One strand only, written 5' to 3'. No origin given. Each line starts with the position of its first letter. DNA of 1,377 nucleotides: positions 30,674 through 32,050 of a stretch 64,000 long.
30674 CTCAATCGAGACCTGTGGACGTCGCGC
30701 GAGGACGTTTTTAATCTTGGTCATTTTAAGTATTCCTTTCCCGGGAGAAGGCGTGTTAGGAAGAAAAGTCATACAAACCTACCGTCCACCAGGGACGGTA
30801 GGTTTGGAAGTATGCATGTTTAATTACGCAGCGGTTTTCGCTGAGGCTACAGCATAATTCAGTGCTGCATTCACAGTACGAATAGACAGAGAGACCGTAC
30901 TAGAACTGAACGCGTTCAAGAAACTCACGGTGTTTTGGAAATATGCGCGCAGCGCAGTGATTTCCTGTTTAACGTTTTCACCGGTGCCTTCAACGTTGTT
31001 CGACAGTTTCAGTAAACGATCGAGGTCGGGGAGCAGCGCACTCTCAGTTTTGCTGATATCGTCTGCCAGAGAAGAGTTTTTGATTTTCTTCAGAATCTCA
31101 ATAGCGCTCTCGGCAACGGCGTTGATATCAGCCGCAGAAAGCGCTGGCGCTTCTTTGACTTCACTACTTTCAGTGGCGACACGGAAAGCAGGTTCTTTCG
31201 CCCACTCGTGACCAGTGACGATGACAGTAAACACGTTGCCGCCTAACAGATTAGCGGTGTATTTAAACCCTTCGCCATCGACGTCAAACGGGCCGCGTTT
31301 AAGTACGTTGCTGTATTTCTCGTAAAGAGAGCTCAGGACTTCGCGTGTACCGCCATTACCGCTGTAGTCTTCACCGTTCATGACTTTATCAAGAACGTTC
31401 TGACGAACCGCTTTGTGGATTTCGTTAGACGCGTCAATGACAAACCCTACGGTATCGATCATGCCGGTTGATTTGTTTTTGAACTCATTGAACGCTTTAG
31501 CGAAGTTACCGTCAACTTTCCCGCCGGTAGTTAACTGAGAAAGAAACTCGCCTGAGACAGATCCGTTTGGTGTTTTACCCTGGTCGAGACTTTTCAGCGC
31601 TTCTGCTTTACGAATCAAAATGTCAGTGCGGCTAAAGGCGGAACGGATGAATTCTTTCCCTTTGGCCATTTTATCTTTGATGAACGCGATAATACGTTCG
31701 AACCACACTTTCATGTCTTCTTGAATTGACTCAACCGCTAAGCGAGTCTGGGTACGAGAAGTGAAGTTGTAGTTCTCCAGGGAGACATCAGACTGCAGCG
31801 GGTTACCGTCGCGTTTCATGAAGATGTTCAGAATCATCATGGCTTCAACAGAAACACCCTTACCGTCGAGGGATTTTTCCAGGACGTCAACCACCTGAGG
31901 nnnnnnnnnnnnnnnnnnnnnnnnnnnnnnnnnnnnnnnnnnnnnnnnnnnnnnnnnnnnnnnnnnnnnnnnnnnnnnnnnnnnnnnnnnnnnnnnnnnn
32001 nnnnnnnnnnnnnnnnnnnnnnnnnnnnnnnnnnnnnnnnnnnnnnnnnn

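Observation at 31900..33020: ~380-residue ultra-acidic E/V/D/T/P low-complexity domain (possible DNA mimic or capsid-pressure counter-ion)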

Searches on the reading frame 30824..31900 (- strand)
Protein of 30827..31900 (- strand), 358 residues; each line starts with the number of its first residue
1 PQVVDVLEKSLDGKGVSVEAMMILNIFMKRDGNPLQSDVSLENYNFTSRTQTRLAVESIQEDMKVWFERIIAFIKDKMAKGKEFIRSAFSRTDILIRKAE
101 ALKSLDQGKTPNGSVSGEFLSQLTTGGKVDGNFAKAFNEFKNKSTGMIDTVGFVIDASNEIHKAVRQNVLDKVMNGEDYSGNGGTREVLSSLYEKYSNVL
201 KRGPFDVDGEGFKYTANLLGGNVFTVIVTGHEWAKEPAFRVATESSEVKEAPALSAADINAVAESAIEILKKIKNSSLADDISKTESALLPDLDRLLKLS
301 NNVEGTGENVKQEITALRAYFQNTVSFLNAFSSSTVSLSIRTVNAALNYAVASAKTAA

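Call 16: search_dna_similar(query=window:30824-31885:-, collection=phages, mode=protein, max_rows=60, rows=spread, max_evalue=0.00001)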
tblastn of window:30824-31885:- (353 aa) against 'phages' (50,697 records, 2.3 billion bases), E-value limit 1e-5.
Records with a match: 22; places in all: 32; records where one place covers at least 80% of the query: 12.
Best place of each record, by identity: >=99% 8; <60% 14.
By first word of the organism name: Serratia 15; Klebsiella 6; Pectobacterium 1.
By host as written in the record: Klebsiella pneumoniae 9; Serratia marcescens 3; Klebsiella pneumoniae K6592 2; Serratia marcescens LVF3 2; Serratia marcescens D1 2; Serratia marcescens wk2050 2; - 1; Pectobacterium aroidearum strain MO46a 1.
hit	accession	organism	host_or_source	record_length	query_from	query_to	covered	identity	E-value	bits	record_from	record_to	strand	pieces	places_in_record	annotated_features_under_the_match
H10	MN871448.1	Serratia phage KpSz_1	Klebsiella pneumoniae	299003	1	353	100%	99.4%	0e+0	687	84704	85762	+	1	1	record has no annotation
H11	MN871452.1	Serratia phage KpZh_1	Klebsiella pneumoniae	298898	1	353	100%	99.4%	0e+0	687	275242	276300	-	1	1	record has no annotation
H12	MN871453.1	Serratia phage KpZh_LPS_45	Klebsiella pneumoniae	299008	1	353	100%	99.4%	0e+0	687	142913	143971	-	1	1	record has no annotation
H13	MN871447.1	Serratia phage KpLz_1_41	Klebsiella pneumoniae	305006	1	353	100%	99.4%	0e+0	687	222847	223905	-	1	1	record has no annotation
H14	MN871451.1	Serratia phage KpYy_2_45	Klebsiella pneumoniae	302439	1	353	100%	99.4%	0e+0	687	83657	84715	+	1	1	record has no annotation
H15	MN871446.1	Klebsiella phage KpLz-2_45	Klebsiella pneumoniae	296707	1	353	100%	99.4%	0e+0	686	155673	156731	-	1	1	hypothetical protein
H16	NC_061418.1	Klebsiella phage KpLz-2_45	Klebsiella pneumoniae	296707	1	353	100%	99.4%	0e+0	686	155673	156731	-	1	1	hypothetical protein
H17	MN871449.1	Serratia phage KpXa_1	Klebsiella pneumoniae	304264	1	353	100%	99.2%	0e+0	685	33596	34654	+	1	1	record has no annotation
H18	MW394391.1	Klebsiella phage vB_KpM_FBKp24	Klebsiella pneumoniae K6592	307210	1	352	100%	42.7%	1e-72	312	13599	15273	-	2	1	hypothetical protein (x2) | terminator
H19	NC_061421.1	Klebsiella phage vB_KpM_FBKp24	Klebsiella pneumoniae K6592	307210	1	352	100%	42.7%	1e-72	312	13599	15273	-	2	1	hypothetical protein (x2) | terminator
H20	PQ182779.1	Klebsiella phage vB_kp_MJ359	Klebsiella pneumoniae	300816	1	353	100%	38.5%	7e-55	199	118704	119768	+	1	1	internal head protein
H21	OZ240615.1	Klebsiella phage vB_KpM_Centimanus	-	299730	1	344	97%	35.5%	6e-46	173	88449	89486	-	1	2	internal head protein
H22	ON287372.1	Serratia phage vB_SmaS-Totoro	Serratia marcescens LVF3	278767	1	282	80%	28.6%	1e-15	84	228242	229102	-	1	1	hypothetical protein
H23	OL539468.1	Serratia phage vB_SmaM_Haymo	Serratia marcescens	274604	1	135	38%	31.4%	6e-14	79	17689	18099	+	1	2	hypothetical protein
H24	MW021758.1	Serratia phage vB_SmaM_Yaphecito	Serratia marcescens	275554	1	135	38%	31.4%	6e-14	79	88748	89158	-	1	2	hypothetical protein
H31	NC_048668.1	Serratia phage vB_SmaM_ 2050HW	Serratia marcescens wk2050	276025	1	135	38%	31.4%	6e-14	79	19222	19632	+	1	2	internal head protein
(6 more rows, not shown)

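Call 18: get_annotated_region(hit=H19, flank=6000)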
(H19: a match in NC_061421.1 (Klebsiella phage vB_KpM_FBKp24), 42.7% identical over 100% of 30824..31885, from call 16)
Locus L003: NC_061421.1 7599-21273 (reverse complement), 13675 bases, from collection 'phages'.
description: Klebsiella phage vB_KpM_FBKp24, complete genome.
organism: Klebsiella phage vB_KpM_FBKp24 (NCBI taxid 2801834)
taxonomy: Viruses; Duplodnaviria; Heunggongvirae; Uroviricota; Caudoviricetes; Maaswegvirus; Maaswegvirus Kp24
host: Klebsiella pneumoniae K6592; source: -; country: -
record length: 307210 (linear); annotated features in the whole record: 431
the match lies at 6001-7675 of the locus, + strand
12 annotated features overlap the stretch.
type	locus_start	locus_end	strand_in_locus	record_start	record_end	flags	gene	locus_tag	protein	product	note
CDS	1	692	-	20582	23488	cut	-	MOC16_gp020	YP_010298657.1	virion structural protein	-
CDS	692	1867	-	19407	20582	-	-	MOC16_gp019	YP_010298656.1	virion structural protein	-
CDS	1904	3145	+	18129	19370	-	-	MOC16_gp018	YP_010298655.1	virion structural protein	-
CDS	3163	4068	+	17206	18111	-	-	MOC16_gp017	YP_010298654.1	putative virion structural protein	-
CDS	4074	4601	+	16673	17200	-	-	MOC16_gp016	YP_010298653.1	virion structural protein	-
CDS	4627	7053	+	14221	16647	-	-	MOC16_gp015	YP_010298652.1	hypothetical protein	-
regulatory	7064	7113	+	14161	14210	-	-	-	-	terminator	-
CDS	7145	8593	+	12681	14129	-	-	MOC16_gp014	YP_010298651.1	hypothetical protein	-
CDS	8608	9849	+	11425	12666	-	-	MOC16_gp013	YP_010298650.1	hypothetical protein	-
CDS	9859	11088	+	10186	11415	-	-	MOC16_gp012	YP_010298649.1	hypothetical protein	-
CDS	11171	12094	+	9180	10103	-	-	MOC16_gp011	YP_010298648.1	hypothetical protein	-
CDS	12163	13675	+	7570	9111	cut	-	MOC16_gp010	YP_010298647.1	hypothetical protein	-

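Call 19: get_annotated_region(hit=H21, flank=6000)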
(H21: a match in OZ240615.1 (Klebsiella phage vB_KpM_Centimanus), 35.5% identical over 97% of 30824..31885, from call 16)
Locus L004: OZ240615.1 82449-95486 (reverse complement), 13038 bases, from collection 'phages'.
description: Klebsiella phage vB_KpM_Centimanus genome assembly, chromosome: 1.
organism: Klebsiella phage vB_KpM_Centimanus (NCBI taxid 3369487)
taxonomy: Viruses
host: -; source: -; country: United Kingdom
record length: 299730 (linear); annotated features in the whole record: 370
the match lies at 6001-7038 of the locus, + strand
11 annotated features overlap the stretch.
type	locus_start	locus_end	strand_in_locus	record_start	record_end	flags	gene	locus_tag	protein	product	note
CDS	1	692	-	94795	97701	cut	-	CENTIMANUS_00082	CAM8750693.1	hypothetical protein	ID:CENTIMANUS_00082; source:Prodigal:002006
CDS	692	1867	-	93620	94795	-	-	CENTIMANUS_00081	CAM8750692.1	hypothetical protein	ID:CENTIMANUS_00081; source:Prodigal:002006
CDS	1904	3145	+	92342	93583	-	-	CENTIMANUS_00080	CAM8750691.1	hypothetical protein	ID:CENTIMANUS_00080; source:Prodigal:002006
CDS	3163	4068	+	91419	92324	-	-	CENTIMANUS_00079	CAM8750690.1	hypothetical protein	ID:CENTIMANUS_00079; source:Prodigal:002006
CDS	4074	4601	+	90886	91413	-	-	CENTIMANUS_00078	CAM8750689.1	virion structural protein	ID:CENTIMANUS_00078; source:Prodigal:002006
CDS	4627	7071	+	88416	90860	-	-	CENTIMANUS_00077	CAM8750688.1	internal head protein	ID:CENTIMANUS_00077; source:Prodigal:002006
CDS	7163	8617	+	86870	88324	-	-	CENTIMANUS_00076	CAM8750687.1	internal head protein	ID:CENTIMANUS_00076; source:Prodigal:002006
CDS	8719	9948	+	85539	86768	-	-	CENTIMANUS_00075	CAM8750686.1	hypothetical protein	ID:CENTIMANUS_00075; source:Prodigal:002006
CDS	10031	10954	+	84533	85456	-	-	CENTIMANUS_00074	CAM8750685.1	hypothetical protein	ID:CENTIMANUS_00074; source:Prodigal:002006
CDS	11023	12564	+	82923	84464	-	-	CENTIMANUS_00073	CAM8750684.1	hypothetical protein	ID:CENTIMANUS_00073; source:Prodigal:002006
CDS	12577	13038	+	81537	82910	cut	-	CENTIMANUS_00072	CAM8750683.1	virion structural protein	ID:CENTIMANUS_00072; source:Prodigal:002006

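Call 20: get_annotated_region(hit=H22, flank=6000)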
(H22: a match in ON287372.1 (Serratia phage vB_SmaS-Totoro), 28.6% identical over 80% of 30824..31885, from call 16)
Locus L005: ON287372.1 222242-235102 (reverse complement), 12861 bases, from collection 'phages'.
description: Serratia phage vB_SmaS-Totoro, complete genome.
organism: Serratia phage vB_SmaS-Totoro (NCBI taxid 2943840)
taxonomy: Viruses; Duplodnaviria; Heunggongvirae; Uroviricota; Caudoviricetes; Moabitevirus
host: Serratia marcescens LVF3; source: sewage; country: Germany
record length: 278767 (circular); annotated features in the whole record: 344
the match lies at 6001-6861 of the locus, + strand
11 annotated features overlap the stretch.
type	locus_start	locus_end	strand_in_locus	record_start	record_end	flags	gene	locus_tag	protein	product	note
CDS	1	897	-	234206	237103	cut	-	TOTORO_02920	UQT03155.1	putative virion structural protein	-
CDS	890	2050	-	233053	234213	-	-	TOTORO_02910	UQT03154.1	putative virion structural protein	-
CDS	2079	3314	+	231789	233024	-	-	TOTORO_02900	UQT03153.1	putative virion structural protein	-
CDS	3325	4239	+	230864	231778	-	-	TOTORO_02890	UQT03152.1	putative virion structural protein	-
CDS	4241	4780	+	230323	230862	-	-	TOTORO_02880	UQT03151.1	hypothetical protein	-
CDS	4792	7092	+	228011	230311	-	-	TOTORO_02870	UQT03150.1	hypothetical protein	-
CDS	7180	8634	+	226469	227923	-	-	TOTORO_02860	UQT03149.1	hypothetical protein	-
CDS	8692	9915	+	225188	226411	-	-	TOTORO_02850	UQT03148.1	hypothetical protein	-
CDS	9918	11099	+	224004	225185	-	-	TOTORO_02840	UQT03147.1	hypothetical protein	-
CDS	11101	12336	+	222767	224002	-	-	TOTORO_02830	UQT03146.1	hypothetical protein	-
CDS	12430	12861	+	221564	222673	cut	-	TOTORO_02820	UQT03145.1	hypothetical protein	-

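Call 21: get_annotated_region(hit=H31, flank=6000)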
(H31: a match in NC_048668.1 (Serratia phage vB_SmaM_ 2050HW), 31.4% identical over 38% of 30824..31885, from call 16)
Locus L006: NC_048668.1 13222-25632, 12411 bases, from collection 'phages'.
description: Serratia phage 2050HW, complete genome.
organism: Serratia phage vB_SmaM_ 2050HW (NCBI taxid 2024252)
taxonomy: Viruses; Duplodnaviria; Heunggongvirae; Uroviricota; Caudoviricetes; Moabitevirus; Moabitevirus mv2050HW
host: Serratia marcescens wk2050; source: -; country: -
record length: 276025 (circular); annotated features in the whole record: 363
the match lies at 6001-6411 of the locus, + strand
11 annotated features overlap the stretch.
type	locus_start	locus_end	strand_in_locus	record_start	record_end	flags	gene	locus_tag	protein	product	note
CDS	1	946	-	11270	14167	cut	-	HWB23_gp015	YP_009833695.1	virion structural protein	-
CDS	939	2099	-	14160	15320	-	-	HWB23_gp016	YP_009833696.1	virion structural protein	-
CDS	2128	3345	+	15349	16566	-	-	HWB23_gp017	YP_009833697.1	virion structural protein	-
CDS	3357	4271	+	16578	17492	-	-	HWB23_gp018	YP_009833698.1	putative virion structural protein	-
CDS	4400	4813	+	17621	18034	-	-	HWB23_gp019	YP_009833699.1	virion structural protein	-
CDS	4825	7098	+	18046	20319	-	-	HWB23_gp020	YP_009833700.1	internal head protein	-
CDS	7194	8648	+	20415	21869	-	-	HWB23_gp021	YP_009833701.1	internal head protein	-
CDS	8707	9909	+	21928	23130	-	-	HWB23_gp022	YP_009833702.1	hypothetical protein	-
CDS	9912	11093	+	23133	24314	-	-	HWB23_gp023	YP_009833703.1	internal head protein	-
CDS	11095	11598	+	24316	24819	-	-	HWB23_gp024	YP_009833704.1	hypothetical protein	-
CDS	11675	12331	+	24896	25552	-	-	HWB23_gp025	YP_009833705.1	hypothetical protein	-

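Call 37: find_homologous_proteins(query=window:30827-31900:-, max_evalue=0.001)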
Query window:30827-31900:-: 4410 candidates shared short words with the query, none scored E <= 0.001.

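Call 46: search_protein_representatives(protein=window:30827-31900:-)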
Query: 358 residues. Proteins with E-value up to 0.001 (for the whole library): 23; up to 1e-10: 8; up to 1e-30: 2. The best 23 are listed.
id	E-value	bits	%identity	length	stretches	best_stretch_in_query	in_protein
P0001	7.5e-43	163.4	33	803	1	1-357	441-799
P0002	1.2e-40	156.2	33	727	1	1-357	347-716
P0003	3.0e-27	112.2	31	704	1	1-357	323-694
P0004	7.6e-17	78.0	29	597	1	1-350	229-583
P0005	7.9e-17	77.9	30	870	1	1-355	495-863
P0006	1.9e-13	66.8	33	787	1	1-142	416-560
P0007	6.5e-13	65.1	33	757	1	1-137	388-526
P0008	1.7e-11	60.4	30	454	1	1-357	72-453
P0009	1.2e-10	57.6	31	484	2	4-133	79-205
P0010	2.7e-09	53.2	32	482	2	11-118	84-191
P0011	8.5e-08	48.2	26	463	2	5-202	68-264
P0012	9.7e-07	44.8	29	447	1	37-353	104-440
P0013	1.2e-06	44.4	25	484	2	3-128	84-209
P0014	2.8e-06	43.3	26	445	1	2-356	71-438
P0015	2.9e-06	43.2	34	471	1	2-136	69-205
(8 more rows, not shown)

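Call 70: find_encoding_contigs(protein=P0005, flank=5000, max_places=3)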
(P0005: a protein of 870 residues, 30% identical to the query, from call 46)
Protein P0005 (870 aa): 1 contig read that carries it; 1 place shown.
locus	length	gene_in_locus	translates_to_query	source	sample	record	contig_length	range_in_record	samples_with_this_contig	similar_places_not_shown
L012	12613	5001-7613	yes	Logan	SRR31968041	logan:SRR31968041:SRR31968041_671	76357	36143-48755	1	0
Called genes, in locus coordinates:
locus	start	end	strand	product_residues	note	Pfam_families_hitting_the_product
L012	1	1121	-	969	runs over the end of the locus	-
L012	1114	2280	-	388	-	PF23971:Phage_TTP_15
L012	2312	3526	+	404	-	-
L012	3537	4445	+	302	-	-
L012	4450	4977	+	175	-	PF25618:PhiKZ_gp91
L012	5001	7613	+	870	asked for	PF12699:phiKZ_IP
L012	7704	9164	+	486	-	PF12699:phiKZ_IP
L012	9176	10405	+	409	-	PF12699:phiKZ_IP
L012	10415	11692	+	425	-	PF12699:phiKZ_IP (faint)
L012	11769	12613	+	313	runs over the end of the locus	-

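Call 71: find_encoding_contigs(protein=P0004, flank=5000, max_places=3)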
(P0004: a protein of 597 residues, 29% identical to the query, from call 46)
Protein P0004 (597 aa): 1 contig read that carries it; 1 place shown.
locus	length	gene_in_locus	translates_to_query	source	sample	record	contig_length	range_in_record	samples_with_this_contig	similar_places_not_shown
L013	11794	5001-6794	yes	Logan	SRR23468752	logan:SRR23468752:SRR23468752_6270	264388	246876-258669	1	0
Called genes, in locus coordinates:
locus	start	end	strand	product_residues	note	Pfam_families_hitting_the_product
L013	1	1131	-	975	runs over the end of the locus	-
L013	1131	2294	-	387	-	PF23971:Phage_TTP_15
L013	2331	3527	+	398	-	-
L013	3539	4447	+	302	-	-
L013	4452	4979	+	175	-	PF25618:PhiKZ_gp91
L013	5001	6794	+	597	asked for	PF12699:phiKZ_IP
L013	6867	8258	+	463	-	PF12699:phiKZ_IP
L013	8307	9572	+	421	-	PF12699:phiKZ_IP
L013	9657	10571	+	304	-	-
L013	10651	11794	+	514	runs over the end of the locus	-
